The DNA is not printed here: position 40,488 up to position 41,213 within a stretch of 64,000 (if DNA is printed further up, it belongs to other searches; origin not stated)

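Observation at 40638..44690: kaiA/kaiB-less KaiC-like operon wired to a diguanylate-cyclase/histidine-kinase output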

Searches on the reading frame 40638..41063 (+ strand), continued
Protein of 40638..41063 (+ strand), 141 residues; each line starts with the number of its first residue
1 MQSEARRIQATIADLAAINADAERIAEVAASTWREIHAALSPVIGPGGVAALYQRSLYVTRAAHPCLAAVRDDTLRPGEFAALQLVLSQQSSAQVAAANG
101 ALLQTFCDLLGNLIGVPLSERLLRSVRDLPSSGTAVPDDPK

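Call 24: predict_structure(alignment_id=A1)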
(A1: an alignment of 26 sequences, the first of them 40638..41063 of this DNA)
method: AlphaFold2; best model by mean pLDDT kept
length: 141 residues; sequences in the alignment: 26
mean_pLDDT: 79.6   pTM: 0.76
mean pLDDT of the five models: 79.6, 79.1, 78.1, 77.4, 76.9
residues with pLDDT >= 90: 35; 70-90: 79; 50-70: 13; < 50: 14
segments of 3 or more residues with pLDDT < 50: 129-141
pLDDT, mean of each block of 10 residues (from residue 1): 74 77 86 89 89 91 86 62 88 88 93 89 69 38 34
secondary structure, 60 per line:
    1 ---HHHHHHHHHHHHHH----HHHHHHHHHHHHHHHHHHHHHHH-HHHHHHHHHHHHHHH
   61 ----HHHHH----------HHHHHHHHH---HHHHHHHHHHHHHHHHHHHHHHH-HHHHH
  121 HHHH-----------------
elements in order: H4-17 H22-44 H46-60 H65-69 H80-88 H92-114 H116-124

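Call 27: fold_search(model_id=the predicted structure, library=pdb)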
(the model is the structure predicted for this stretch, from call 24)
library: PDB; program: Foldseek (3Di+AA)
matches with E <= 10: 34; with E <= 0.001: 0
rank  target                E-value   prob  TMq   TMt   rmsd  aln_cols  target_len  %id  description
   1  3um1_A                2.1e+00  0.13  0.30  0.15  10.7       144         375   18  Crystal structure of the Brox Bro1 domain in complex with the C-terminal tail of CHMP5 (released 2012-04-18)
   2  3m0g_A                3.7e+00  0.06  0.21  0.13  12.9       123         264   25  CRYSTAL STRUCTURE OF putative farnesyl diphosphate synthase from Rhodobacter capsulatus (released 2010-03-31)
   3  5cwb                  3.9e+00  0.08  0.30  0.22  17.4       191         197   16  Crystal structure of de novo designed helical repeat protein DHR4 (released 2015-12-16)
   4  6thh_C                3.9e+00  0.07  0.22  0.05  15.1       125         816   14  Crystal structure of type I-D CRISPR-Cas nuclease Cas10d in complex with the SIRV3 AcrID1 (gp02) anti-CRISPR protein (released 2020-10-28)
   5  8vvc                  4.7e+00  0.02  0.17  0.03  22.2       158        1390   14  Cryo-EM structure of human ABC transporter (hABCC1) with nucleotide-binding domain 2 (released 2024-12-25)
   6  9div_B                5.2e+00  0.04  0.19  0.20  17.3       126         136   19  The crystal structure of de novo designed ChuA binding protein C8 (released 2025-05-21)
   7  4f7g_B                5.5e+00  0.06  0.24  0.21  10.0       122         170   16  Crystal structure of talin autoinhibition complex (released 2012-07-04)
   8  7lbj_A                5.5e+00  0.06  0.21  0.13  11.0       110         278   20  Crystal structure of octaprenyl diphosphate synthase from Stenotrophomonas maltophilia (released 2021-02-03)
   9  8brd_C                5.5e+00  0.03  0.21  0.13  23.7       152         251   16  Mechanisms of ion selectivity and rotor coupling in the bacterial flagellar sodium-driven stator unit (released 2023-06-14)
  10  2k3n_MODEL_1_A        5.7e+00  0.04  0.21  0.20  11.3       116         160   15  Solution structure of the type 1 repetitive domain (TUSP1-RP1) of the egg case silk from Nephila Antipodiana (released 2009-06-02)
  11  4gkf_B                6.3e+00  0.04  0.22  0.22  14.8       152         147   12  Crystal structure and characterization of Cmr5 protein from Pyrococcus furiosus (released 2013-01-23)
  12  9div_A                6.3e+00  0.04  0.19  0.20  17.4       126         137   19  The crystal structure of de novo designed ChuA binding protein C8 (released 2025-05-21)
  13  2np5_D                6.6e+00  0.05  0.27  0.25  12.8       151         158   22  Crystal structure of a transcriptional regulator (RHA1_ro04179) from Rhodococcus sp. Rha1. (released 2006-11-28)
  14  6sxn_D                7.0e+00  0.05  0.21  0.14  10.4       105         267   19  Crystal structure of P212121 apo form of CrtE (released 2020-06-24)
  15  2wb7_A                7.0e+00  0.03  0.22  0.08  15.2       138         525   15  pT26-6p (released 2009-03-03)
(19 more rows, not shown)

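Call 33: search_protein_families(library=phrogs, proteins=[window:40638-41063:+], max_evalue=0.1)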
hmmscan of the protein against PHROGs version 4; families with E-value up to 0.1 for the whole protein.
window:40638-41063:+ (141 aa): 0 families

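Call 35: search_protein_representatives(alignment_id=A1)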
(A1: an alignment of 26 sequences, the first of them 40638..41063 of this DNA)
Query: 26 sequences, 141 profile positions. Proteins with E-value up to 0.001 (for the whole library): 2809; up to 1e-10: 1510; up to 1e-30: 244. The best 150 are listed.
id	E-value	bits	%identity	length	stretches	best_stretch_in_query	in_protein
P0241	3.9e-55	201.7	-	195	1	1-137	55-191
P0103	2.5e-52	192.6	-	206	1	5-140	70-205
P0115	4.4e-50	185.3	-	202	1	1-140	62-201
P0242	5.2e-50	185.1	-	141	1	1-140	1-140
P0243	3.2e-48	179.3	-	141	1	1-140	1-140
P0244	3.6e-48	179.1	-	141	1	1-140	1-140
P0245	3.7e-48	179.1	-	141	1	5-140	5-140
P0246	1.1e-47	177.6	-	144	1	1-133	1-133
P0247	5.4e-47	175.3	-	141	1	1-140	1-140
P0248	3.2e-46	172.8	-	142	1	10-135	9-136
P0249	5.5e-46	172.1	-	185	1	1-141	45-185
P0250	1.0e-45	171.2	-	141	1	1-138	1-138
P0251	1.4e-45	170.7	-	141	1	1-134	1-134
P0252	1.7e-45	170.5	-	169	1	1-140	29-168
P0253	1.2e-44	167.8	-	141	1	1-140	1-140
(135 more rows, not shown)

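Call 37: find_homologous_proteins(query=A2, max_evalue=0.00001)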
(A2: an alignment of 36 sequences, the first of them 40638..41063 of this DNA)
Query A2 (36 sequences) (141 aa, profile of the alignment): 1242 proteins with E <= 0.00001 among 8000 candidates; the best 120 are listed.
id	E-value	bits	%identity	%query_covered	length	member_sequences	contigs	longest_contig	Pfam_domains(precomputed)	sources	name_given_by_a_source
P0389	2.0e-52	194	53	96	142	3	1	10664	-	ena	-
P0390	5.8e-52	193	55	96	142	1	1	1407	-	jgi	jgi:hypothetical protein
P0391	1.4e-51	192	54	96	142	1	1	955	-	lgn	-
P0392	2.6e-51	191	53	94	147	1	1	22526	-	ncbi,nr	ncbi:MAG: hypothetical protein JWQ07_218 [Ramlibacter sp.]|nr:hypothetical protein [Ramlibacter sp.]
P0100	3.3e-51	190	62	98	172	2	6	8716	-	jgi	jgi:hypothetical protein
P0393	5.1e-51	190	53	96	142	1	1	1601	-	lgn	-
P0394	6.6e-51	189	53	96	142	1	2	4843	-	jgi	jgi:hypothetical protein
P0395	7.8e-51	189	54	89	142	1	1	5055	-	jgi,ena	-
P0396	8.9e-51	189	56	87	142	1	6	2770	-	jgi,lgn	jgi:hypothetical protein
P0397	1.2e-50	189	48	100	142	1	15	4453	-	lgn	-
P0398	2.4e-50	188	49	98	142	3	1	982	-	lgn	-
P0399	2.6e-50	187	57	98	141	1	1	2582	-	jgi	jgi:hypothetical protein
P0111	3.0e-50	187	58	94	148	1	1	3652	-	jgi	-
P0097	3.0e-50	187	64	98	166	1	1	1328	-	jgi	jgi:hypothetical protein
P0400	3.9e-50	187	50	96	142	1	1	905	-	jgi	jgi:hypothetical protein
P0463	1.4e-47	179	48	96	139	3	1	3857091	-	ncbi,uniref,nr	ncbi:hypothetical protein [Marilutibacter alkalisoli]|uniref:hypothetical protein n=1 Tax=Marilutiba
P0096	2.9e-47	178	66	96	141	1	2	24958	-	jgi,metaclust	metaclust:\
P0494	7.2e-47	176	45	85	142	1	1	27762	-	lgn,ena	-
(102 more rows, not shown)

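Call 38: find_encoding_contigs(protein=P0463, flank=7000, max_places=2)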
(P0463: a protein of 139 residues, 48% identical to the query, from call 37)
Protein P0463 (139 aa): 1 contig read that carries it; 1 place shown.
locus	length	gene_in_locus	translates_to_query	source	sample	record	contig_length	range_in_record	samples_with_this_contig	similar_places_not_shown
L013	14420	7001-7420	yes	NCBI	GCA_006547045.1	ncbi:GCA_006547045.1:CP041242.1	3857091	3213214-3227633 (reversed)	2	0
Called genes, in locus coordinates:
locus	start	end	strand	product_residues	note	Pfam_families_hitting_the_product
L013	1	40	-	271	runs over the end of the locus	PF05708:Peptidase_C92 (faint)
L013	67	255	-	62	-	-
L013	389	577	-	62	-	-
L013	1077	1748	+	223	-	PF00116:COX2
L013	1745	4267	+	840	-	PF00115:COX1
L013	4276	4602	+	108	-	-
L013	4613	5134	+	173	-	PF09990:DUF2231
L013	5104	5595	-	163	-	PF03653:UPF0093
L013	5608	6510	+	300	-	PF09678:Caa3_CtaG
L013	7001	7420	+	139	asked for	-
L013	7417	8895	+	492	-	PF03796:DnaB_C (faint), PF05625:PAXNEB (faint), PF06745:ATPase, PF13481:AAA_25, PF23442:DUF7125 (weak), PF00004:AAA (weak), PF13481:AAA_25 (weak), PF06745:ATPase, +10 more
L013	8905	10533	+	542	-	PF00990:GGDEF, PF00512:HisKA, PF02518:HATPase_c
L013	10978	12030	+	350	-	PF01207:Dus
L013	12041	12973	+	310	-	PF19420:DDAH_eukar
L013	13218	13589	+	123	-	-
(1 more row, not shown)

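Call 39: find_encoding_contigs(protein=P0392, flank=7000, max_places=2)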
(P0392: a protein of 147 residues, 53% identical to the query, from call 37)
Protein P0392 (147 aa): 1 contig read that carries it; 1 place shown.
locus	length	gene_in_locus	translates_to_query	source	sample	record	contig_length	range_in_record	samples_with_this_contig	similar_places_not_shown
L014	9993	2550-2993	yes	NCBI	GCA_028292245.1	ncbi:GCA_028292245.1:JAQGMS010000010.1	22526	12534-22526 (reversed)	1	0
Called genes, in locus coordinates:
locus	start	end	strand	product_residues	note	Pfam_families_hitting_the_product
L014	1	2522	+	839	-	PF06165:GH94_b-supersand, PF17167:Glyco_hydro_94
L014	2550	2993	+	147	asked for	-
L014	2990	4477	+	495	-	PF03796:DnaB_C (faint), PF06745:ATPase, PF13481:AAA_25, PF23442:DUF7125 (faint), PF05729:NACHT (faint), PF13191:AAA_16 (faint), PF13401:AAA_22 (faint), PF06745:ATPase, +3 more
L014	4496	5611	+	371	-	PF00512:HisKA, PF02518:HATPase_c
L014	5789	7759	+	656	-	PF13205:Big_5, PF11999:Ice_binding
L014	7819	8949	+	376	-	PF13505:OMP_b-brl, PF01389:OmpA_membrane, PF00691:OmpA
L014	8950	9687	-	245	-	PF13545:HTH_Crp_2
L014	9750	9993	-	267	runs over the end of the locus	PF00030:Crystall, PF03995:Inhibitor_I36 (weak), PF05433:Rick_17kDa_Anti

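Call 40: find_encoding_contigs(protein=P0494, flank=7000, max_places=2)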
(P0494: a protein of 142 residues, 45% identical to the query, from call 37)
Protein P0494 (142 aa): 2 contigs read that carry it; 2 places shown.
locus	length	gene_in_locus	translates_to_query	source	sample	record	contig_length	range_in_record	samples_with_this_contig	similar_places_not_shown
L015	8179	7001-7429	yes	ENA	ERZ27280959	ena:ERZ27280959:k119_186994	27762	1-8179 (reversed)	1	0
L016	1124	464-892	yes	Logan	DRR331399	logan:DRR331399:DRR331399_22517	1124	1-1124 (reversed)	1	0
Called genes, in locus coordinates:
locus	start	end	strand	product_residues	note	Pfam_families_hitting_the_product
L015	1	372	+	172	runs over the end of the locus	PF00034:Cytochrom_C, PF13442:Cytochrome_CBB3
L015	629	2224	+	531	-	PF03372:Exo_endo_phos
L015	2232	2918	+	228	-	PF12697:Abhydrolase_6 (faint), PF02129:Peptidase_S15 (faint), PF00561:Abhydrolase_1 (weak), PF12146:Hydrolase_4 (faint)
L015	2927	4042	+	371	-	PF03969:AFG1_ATPase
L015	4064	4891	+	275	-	PF14819:QueF_N, PF14489:QueF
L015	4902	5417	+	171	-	-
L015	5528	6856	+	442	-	PF00180:Iso_dh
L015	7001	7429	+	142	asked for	-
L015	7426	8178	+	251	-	?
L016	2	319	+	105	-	?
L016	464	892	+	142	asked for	-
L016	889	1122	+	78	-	?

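Call 43: find_related_loci(query=A3, collection=metagenome_contigs, flank=6000)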
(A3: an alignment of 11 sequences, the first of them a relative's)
Query A3 (136 aa) in metagenome_contigs; peptide patterns used: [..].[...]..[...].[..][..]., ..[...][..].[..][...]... (x = any residue, [..] = any of these).
392 stretches matched a pattern; 229 encode a relative of the query (tblastn E <= 1e-3); the best 80 are kept; 80 distinct loci.
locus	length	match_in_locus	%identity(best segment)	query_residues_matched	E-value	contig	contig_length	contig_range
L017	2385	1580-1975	53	2-136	6e-41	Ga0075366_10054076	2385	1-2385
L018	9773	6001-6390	56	2-134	6e-40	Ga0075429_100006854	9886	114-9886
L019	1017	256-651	53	2-136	2e-41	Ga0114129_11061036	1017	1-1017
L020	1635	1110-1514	49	2-136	1e-36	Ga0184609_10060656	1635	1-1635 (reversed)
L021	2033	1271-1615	56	19-136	2e-36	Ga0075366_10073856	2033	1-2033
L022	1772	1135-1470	58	19-133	1e-36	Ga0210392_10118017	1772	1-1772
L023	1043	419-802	55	13-136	1e-37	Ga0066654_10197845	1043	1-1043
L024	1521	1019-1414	53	2-136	6e-35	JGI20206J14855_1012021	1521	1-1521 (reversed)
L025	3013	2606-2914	58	23-125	3e-34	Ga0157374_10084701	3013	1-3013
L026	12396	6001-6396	53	2-136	2e-34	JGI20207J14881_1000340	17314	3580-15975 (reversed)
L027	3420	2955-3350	56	2-136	8e-34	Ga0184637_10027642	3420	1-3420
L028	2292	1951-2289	57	27-136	7e-34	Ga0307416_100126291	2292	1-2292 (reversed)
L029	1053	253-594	56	23-136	4e-35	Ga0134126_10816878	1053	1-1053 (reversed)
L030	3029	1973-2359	50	4-136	6e-34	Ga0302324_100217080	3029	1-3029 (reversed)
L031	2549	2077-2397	58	30-136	6e-34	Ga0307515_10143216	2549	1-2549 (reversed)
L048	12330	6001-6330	57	27-136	2e-31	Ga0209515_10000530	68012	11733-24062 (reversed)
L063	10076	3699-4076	50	16-136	4e-30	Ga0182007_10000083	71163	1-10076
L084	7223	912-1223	54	31-134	2e-28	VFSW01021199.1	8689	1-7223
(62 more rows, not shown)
